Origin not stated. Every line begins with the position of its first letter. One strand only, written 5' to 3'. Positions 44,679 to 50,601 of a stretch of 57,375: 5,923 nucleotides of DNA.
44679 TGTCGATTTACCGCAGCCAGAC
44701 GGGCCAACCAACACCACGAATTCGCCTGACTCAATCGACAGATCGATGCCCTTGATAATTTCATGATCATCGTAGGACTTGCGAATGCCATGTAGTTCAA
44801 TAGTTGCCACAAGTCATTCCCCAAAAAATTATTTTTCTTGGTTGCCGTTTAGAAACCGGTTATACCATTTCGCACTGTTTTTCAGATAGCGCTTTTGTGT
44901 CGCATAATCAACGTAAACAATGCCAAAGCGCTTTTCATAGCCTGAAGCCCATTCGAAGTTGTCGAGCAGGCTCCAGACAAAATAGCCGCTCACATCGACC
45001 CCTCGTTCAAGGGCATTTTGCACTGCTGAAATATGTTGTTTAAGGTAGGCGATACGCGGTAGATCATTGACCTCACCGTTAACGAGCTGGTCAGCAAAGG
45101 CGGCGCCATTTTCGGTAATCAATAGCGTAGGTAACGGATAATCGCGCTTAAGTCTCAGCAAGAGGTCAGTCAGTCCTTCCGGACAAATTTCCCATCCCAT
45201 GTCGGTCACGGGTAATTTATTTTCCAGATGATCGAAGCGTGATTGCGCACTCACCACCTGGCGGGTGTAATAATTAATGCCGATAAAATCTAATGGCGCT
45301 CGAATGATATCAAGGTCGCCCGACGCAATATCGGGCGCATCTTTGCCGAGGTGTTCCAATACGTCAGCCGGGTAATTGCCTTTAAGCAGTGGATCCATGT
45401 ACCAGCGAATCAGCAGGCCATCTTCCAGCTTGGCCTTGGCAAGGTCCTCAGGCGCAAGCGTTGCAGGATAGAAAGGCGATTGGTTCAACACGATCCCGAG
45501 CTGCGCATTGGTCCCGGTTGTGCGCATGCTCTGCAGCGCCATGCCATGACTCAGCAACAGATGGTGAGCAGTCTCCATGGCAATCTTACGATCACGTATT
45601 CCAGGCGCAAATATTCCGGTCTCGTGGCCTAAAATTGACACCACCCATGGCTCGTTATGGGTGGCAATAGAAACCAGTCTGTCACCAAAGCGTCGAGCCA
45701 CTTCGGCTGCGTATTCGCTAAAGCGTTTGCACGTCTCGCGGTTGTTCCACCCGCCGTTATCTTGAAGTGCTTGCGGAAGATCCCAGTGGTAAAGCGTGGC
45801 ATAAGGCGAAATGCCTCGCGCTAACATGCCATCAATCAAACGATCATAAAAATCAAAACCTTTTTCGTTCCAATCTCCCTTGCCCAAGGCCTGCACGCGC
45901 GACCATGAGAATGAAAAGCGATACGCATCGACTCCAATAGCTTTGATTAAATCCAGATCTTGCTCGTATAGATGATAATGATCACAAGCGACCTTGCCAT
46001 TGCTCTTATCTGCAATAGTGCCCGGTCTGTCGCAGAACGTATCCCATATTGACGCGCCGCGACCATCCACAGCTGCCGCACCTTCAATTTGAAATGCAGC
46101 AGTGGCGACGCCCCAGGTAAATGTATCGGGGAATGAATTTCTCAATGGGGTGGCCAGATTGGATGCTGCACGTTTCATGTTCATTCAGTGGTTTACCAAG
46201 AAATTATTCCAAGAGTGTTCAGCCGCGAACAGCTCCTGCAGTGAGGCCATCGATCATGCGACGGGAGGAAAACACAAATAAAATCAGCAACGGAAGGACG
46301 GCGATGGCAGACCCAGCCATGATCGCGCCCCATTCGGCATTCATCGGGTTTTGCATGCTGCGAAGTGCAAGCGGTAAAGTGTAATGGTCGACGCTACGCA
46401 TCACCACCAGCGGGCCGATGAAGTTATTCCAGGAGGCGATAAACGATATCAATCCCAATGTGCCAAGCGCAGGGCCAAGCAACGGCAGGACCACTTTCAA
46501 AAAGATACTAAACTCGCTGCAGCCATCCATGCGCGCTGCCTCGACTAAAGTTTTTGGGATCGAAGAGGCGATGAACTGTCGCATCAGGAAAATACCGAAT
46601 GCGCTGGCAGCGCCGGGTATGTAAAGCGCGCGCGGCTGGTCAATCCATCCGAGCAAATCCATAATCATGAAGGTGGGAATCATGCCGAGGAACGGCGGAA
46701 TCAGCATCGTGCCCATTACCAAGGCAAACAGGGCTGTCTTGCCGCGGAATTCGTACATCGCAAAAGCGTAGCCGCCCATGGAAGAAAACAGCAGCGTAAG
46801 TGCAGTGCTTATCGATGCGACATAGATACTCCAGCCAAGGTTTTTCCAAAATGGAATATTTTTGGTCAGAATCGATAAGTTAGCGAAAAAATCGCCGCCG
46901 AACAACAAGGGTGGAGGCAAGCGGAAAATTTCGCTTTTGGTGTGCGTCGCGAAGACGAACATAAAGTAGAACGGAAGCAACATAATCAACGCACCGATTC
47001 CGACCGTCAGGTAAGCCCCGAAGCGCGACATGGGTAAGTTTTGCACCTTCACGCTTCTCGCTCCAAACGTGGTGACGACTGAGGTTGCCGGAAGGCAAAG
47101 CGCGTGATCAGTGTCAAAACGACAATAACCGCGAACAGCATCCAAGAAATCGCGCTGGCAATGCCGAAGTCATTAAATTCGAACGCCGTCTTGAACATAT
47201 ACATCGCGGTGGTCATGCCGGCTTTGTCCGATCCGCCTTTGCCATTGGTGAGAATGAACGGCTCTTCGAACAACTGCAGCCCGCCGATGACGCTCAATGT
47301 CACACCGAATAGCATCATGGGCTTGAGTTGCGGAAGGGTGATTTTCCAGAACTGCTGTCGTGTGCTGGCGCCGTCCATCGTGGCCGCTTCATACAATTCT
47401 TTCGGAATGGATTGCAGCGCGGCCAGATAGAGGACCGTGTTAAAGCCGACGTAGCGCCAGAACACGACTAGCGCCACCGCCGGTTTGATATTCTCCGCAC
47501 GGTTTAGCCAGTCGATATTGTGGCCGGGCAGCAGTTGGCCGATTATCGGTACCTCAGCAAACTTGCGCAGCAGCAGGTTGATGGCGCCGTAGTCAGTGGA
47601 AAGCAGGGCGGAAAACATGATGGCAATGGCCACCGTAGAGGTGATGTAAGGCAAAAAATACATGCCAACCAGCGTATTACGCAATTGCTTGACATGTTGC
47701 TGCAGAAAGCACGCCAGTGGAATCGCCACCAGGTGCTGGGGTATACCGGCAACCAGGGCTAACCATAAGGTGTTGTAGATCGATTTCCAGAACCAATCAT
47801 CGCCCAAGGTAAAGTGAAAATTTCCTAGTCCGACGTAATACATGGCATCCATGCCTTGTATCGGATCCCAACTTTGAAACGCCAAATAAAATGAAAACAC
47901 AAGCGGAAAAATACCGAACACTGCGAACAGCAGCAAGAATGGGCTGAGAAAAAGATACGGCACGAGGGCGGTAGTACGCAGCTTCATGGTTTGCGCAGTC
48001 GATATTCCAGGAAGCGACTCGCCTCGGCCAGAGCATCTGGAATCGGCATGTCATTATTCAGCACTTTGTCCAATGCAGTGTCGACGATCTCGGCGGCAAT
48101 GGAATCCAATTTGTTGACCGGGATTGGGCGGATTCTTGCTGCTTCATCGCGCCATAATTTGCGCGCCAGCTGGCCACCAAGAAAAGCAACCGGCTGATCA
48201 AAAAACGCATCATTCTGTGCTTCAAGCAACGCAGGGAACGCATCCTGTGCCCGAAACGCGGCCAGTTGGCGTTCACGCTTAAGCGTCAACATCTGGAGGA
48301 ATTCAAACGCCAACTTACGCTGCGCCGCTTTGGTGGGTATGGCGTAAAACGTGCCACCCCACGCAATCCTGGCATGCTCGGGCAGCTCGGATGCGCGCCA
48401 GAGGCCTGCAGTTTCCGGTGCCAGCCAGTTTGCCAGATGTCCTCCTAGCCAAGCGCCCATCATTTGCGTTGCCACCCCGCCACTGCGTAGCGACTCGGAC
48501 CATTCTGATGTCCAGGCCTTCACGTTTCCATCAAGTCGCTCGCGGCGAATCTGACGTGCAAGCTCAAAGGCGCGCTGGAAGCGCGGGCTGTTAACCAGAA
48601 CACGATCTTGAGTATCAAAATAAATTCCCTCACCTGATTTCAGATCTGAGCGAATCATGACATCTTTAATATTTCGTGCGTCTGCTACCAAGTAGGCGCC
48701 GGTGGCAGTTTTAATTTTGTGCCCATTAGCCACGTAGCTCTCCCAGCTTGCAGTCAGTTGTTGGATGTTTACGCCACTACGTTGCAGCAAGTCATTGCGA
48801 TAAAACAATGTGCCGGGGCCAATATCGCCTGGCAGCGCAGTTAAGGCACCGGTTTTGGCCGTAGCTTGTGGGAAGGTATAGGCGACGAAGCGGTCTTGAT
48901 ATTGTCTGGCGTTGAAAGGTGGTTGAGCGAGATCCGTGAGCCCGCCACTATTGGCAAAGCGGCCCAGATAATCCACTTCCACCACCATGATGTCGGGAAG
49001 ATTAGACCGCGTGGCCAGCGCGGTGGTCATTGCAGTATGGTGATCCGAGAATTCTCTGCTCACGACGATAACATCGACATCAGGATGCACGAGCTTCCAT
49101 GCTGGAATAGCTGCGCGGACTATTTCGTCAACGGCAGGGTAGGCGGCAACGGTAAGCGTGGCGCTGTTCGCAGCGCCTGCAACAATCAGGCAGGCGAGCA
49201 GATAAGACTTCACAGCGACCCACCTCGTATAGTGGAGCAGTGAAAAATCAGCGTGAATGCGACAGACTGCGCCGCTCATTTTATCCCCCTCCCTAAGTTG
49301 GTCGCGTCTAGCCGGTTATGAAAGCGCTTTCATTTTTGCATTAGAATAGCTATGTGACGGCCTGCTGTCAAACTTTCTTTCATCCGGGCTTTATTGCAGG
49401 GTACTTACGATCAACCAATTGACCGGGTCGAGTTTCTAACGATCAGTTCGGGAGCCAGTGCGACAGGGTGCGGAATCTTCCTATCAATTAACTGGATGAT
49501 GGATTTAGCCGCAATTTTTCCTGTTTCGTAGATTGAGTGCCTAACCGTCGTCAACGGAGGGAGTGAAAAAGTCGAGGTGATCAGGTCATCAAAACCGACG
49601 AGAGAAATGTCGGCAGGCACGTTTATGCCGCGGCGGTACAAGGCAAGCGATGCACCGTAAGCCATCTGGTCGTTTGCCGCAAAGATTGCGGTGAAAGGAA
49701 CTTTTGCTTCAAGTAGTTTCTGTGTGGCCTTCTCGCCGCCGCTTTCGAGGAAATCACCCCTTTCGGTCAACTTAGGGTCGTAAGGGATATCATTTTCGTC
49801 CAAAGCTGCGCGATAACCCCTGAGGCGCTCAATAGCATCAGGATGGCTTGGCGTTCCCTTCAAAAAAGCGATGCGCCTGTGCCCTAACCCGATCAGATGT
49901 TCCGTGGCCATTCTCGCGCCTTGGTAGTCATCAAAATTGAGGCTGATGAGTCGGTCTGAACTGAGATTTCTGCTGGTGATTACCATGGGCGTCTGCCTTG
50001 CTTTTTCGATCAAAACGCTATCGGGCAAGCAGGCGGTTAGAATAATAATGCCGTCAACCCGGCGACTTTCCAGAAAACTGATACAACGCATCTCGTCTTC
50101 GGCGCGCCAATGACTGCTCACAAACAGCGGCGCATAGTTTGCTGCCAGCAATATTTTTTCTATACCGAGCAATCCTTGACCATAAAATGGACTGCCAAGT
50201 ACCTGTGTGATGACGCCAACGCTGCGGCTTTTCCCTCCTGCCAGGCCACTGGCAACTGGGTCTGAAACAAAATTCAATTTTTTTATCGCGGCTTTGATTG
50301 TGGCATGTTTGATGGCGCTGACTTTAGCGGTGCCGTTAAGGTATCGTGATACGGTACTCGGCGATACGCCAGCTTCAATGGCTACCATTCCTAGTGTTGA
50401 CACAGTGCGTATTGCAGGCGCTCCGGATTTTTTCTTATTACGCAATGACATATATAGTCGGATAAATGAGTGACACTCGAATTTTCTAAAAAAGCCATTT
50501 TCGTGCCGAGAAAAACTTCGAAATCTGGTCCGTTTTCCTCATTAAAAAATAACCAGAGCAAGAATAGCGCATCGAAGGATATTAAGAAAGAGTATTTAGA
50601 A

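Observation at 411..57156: Dispersed AT-rich 24-30 nt repeat family at gene junctions, built around an IHF-type core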

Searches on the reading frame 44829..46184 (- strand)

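Call 19: search_protein_families(library=pfam, proteins=[window:44829-46184:-])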
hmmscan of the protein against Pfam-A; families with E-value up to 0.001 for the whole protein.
window:44829-46184:- (451 aa): 1 family
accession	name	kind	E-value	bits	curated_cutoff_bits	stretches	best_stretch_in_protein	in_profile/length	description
PF00232.24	Glyco_hydro_1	-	5.1e-160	533.3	22.6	1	15-448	2-451/453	Glycosyl hydrolase family 1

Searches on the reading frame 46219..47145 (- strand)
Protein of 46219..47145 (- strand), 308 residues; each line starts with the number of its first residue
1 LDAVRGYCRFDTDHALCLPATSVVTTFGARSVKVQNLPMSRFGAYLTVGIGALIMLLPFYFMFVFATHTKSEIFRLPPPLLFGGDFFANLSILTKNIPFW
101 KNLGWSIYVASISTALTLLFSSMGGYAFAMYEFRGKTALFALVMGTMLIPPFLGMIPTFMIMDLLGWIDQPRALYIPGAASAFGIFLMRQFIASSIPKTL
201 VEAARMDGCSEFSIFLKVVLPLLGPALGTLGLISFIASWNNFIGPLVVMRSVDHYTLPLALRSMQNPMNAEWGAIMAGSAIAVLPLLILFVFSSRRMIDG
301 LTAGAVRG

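Call 19: search_protein_families(library=pfam, proteins=[window:46219-47145:-])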
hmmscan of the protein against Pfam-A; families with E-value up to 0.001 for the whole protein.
window:46219-47145:- (308 aa): 1 family
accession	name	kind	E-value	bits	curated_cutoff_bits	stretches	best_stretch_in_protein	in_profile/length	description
PF00528.27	BPD_transp_1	-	1.8e-17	64.1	26.4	1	124-292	4-173/184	Binding-protein-dependent transport system inner membrane component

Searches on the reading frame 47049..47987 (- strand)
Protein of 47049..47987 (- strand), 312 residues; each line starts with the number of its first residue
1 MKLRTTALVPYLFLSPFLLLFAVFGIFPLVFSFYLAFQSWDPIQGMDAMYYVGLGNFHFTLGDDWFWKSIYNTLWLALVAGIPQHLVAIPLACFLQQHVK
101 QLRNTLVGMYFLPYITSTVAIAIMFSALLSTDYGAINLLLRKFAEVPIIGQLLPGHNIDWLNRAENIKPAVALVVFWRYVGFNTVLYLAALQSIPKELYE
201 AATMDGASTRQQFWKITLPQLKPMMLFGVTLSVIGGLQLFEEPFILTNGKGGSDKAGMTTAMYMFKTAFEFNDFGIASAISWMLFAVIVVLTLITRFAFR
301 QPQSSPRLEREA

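Call 19: search_protein_families(library=pfam, proteins=[window:47049-47987:-])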
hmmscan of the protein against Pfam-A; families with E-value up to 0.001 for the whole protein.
window:47049-47987:- (312 aa): 1 family
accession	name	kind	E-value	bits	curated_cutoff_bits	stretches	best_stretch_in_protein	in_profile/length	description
PF00528.27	BPD_transp_1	-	7e-21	75.2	26.4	1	88-298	1-174/184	Binding-protein-dependent transport system inner membrane component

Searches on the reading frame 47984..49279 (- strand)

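Call 19: search_protein_families(library=pfam, proteins=[window:47984-49279:-])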
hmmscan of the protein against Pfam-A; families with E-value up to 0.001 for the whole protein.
window:47984-49279:- (431 aa): 2 families
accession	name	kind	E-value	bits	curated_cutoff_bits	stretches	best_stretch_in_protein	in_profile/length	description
PF01547.30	SBP_bac_1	-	2e-17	64.6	26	1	53-334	9-303/307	Bacterial extracellular solute-binding protein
PF13416.11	SBP_bac_8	-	2.3e-17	64.1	27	1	65-365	10-276/279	Bacterial extracellular solute-binding protein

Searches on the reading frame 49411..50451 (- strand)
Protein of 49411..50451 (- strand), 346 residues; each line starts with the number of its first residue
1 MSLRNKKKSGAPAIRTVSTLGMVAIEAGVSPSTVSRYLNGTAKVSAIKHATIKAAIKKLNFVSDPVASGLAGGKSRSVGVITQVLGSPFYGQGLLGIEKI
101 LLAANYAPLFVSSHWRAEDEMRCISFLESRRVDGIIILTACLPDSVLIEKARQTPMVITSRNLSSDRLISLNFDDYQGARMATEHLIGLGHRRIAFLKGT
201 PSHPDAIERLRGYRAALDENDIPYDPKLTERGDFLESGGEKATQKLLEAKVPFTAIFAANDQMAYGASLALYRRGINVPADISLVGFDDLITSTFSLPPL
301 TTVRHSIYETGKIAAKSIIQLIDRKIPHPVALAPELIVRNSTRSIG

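Call 19: search_protein_families(library=pfam, proteins=[window:49411-50451:-])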
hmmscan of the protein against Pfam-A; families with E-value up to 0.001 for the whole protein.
window:49411-50451:- (346 aa): 4 families
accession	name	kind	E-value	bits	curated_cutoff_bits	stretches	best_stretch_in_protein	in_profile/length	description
PF13377.12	Peripla_BP_3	-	7.4e-32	111.2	26.5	1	183-342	1-167/167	Periplasmic binding protein-like domain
PF00532.27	Peripla_BP_1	-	5.1e-28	98.8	22.2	1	76-325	2-264/281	Periplasmic binding proteins and sugar binding domain of LacI family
PF13407.12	Peripla_BP_4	-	5.1e-14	52.9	35.1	1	78-289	1-218/258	Periplasmic binding protein domain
PF00356.27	LacI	-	1.6e-11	44.2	27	1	23-62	5-44/46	Bacterial regulatory proteins, lacI family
